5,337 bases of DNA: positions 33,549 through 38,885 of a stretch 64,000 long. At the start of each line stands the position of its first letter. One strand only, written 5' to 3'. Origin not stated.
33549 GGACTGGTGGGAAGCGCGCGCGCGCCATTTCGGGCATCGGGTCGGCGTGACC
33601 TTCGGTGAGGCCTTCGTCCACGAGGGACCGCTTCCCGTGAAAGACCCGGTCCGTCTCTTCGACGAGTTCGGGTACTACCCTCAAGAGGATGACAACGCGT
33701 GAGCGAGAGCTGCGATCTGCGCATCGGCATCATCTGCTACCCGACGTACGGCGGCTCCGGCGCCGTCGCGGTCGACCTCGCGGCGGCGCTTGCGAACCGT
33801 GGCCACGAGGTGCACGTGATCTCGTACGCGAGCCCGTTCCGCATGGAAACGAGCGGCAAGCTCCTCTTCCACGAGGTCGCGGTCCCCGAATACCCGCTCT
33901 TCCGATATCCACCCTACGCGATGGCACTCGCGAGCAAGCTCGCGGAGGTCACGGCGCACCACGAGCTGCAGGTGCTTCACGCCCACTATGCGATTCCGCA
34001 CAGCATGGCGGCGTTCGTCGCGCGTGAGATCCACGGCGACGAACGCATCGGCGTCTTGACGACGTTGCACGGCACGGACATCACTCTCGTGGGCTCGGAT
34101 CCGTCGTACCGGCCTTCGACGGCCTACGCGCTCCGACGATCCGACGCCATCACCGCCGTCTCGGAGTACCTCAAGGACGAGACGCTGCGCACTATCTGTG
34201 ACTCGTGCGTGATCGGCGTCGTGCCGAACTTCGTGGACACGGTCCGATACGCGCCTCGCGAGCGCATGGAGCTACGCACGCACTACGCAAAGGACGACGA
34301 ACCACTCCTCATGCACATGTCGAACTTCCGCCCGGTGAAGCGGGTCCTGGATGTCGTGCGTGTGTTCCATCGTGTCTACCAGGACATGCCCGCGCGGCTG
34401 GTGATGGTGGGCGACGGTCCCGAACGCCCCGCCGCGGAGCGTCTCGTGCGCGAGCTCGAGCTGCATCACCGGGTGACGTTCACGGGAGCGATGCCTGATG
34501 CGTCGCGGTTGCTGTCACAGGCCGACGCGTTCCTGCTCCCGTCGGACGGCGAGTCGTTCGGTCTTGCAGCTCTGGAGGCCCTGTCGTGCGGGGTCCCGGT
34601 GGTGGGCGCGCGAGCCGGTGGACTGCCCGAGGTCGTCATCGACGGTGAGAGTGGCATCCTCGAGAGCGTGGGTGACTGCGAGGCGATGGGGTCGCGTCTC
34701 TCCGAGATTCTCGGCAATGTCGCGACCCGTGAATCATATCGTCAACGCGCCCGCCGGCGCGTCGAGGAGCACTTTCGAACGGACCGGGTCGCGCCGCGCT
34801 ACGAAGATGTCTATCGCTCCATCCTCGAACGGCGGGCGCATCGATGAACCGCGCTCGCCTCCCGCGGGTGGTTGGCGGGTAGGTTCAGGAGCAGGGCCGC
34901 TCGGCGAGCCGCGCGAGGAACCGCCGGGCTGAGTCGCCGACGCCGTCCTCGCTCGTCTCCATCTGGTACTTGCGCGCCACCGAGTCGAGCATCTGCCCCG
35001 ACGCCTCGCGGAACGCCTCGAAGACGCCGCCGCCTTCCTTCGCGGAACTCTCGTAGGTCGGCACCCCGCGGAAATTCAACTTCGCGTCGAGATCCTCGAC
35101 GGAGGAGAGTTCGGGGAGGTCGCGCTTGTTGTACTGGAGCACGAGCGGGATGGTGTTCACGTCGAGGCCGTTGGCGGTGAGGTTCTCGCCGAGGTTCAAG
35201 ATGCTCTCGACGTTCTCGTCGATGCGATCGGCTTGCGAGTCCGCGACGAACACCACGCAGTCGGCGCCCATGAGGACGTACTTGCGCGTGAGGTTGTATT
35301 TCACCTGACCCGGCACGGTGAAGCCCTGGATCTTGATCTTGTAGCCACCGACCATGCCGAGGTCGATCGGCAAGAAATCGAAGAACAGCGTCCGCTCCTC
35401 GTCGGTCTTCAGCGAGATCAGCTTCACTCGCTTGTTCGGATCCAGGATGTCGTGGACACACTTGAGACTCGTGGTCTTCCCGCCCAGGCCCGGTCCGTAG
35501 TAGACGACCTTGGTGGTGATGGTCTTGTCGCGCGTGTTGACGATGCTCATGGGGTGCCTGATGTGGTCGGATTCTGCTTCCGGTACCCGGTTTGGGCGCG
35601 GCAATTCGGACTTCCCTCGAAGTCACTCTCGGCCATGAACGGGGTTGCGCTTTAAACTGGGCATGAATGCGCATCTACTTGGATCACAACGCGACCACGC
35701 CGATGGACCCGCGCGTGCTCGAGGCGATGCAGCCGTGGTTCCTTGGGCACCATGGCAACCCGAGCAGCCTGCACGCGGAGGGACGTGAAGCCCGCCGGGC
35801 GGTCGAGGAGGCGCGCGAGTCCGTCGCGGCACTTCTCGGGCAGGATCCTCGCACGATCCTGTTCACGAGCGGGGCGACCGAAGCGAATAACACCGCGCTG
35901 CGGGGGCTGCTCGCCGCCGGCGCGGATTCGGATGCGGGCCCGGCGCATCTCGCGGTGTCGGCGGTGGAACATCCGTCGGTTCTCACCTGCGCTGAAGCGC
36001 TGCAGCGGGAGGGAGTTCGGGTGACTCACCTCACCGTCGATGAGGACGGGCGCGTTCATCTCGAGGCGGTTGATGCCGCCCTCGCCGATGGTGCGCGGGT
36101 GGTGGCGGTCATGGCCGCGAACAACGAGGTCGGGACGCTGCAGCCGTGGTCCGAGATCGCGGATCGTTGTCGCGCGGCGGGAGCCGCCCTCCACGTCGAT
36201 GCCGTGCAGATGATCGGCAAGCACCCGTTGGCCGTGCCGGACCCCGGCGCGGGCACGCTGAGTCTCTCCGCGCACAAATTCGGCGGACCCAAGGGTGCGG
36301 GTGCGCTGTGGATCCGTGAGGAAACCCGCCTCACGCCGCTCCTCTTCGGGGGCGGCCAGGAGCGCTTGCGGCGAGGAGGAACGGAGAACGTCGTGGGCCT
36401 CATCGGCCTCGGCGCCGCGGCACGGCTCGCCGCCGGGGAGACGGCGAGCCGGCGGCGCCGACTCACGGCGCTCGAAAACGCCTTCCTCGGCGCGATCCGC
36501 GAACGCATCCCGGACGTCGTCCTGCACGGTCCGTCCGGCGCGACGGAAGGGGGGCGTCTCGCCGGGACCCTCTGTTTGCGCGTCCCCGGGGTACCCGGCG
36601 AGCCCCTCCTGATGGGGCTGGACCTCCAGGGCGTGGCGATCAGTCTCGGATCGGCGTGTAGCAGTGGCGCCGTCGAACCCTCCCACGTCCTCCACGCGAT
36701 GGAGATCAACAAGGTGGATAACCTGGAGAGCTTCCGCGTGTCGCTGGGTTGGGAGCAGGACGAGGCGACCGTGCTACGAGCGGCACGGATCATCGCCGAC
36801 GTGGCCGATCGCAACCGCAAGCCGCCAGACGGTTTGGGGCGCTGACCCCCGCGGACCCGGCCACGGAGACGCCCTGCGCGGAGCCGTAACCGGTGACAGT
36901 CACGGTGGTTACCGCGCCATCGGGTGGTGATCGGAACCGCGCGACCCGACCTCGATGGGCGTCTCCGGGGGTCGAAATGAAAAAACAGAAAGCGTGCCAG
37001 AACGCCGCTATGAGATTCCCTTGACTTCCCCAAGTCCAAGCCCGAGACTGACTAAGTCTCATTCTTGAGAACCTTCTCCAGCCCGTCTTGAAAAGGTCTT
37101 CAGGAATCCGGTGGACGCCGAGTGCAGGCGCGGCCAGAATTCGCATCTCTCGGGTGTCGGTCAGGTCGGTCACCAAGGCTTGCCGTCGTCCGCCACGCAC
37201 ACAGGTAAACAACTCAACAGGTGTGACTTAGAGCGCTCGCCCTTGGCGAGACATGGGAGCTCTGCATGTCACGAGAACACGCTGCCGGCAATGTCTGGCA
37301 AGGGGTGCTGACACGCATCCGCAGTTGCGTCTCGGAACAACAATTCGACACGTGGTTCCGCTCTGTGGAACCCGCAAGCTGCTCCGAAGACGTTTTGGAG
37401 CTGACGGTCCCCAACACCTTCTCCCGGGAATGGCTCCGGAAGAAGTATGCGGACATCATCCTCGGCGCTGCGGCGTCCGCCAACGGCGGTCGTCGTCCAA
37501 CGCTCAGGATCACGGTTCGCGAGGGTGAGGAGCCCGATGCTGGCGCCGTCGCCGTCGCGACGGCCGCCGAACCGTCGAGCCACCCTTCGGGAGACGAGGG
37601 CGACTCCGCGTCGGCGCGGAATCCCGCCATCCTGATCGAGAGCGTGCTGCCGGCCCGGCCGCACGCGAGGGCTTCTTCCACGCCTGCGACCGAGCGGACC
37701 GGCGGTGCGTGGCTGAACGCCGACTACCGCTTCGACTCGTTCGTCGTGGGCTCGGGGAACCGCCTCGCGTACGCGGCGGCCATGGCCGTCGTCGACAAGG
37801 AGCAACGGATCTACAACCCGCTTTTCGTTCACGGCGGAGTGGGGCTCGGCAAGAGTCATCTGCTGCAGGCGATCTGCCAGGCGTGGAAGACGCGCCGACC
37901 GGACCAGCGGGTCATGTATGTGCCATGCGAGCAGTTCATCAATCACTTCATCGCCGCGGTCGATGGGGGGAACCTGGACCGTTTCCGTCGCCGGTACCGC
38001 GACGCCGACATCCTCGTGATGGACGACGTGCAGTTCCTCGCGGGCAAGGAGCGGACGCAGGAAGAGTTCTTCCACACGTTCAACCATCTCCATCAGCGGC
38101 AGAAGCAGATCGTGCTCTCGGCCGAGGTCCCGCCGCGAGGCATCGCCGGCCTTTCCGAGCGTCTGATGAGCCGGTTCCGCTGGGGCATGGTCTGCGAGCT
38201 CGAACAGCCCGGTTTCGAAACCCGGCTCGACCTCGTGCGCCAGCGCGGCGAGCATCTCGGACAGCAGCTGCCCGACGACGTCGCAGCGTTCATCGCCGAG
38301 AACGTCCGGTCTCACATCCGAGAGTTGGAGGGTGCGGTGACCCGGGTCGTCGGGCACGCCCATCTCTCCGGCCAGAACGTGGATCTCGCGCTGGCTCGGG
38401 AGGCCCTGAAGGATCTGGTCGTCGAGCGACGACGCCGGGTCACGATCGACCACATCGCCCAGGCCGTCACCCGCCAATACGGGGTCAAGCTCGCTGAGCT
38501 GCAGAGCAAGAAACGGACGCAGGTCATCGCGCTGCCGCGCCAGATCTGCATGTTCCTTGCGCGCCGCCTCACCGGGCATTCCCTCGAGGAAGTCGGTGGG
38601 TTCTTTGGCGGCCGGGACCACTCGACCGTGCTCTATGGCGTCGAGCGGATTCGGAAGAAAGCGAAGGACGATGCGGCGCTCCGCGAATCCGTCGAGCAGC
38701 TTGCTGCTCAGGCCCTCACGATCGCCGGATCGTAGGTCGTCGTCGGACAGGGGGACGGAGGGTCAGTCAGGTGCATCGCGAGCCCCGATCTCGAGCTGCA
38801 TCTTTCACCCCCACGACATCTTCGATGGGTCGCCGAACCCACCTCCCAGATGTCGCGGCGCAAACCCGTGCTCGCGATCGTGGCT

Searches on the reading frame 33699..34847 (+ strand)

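Call 29: search_protein_families(library=pfam, proteins=[window:33699-34847:+], max_evalue=0.00001)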
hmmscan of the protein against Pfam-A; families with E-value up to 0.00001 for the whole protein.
window:33699-34847:+ (382 aa): 7 families
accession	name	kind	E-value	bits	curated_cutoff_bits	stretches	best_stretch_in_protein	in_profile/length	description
PF00534.26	Glycos_transf_1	-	7.6e-34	117.2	26.4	1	197-354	11-172/172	Glycosyl transferases group 1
PF13692.12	Glyco_trans_1_4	-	4.3e-32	111.7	27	1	202-339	2-141/142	Glycosyl transferases group 1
PF13439.12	Glyco_transf_4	-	5.5e-27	95.3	28.5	1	17-182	1-169/170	Glycosyltransferase Family 4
PF13579.12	Glyco_trans_4_4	-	1.4e-15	58.4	29.7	1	18-177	1-157/158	Glycosyl transferase 4-like domain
PF20706.3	GT4-conflict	-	2.6e-12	46.9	26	1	147-316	146-323/385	Family 4 Glycosyltransferase in conflict systems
PF13477.12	Glyco_trans_4_2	-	1.6e-10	41.8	23.4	1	26-155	15-139/139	Glycosyl transferase 4-like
PF13524.12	Glyco_trans_1_2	-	3.8e-07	30.6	25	1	258-365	16-139/144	Glycosyl transferase-like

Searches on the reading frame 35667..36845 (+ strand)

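Call 29: search_protein_families(library=pfam, proteins=[window:35667-36845:+], max_evalue=0.00001)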
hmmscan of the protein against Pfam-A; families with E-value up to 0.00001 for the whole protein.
window:35667-36845:+ (392 aa): 3 families
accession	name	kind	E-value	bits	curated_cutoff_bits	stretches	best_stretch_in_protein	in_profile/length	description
PF00266.25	Aminotran_5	-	4.2e-71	240.3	21.5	1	3-369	1-368/371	Aminotransferase class-V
PF00155.27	Aminotran_1_2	-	5.4e-07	29.6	19.7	1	47-179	45-186/361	Aminotransferase class I and II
PF01212.27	Beta_elim_lyase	-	8.4e-06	25.7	27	0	44-179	32-169/288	Beta-eliminating lyase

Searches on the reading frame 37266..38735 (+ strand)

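Call 30: search_protein_families(library=pfam, proteins=[window:37266-38735:+], max_evalue=0.00001)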
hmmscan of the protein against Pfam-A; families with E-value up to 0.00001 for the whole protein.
window:37266-38735:+ (489 aa): 4 families
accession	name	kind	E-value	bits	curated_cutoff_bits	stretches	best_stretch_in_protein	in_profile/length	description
PF00308.24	Bac_DnaA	-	1.3e-60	204.7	23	1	150-311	1-162/162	Bacterial DnaA ATPAse domain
PF08299.17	Bac_DnaA_C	-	1.7e-26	92.5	31.5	1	394-462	1-69/69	Bacterial dnaA protein helix-turn-helix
PF11638.13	DnaA_N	-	1.7e-18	66.5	24.6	1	9-69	2-63/65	DnaA N-terminal domain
PF01695.23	IstB_IS21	-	2.9e-07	30.7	24.1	1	172-284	85-191/238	IstB-like ATP binding protein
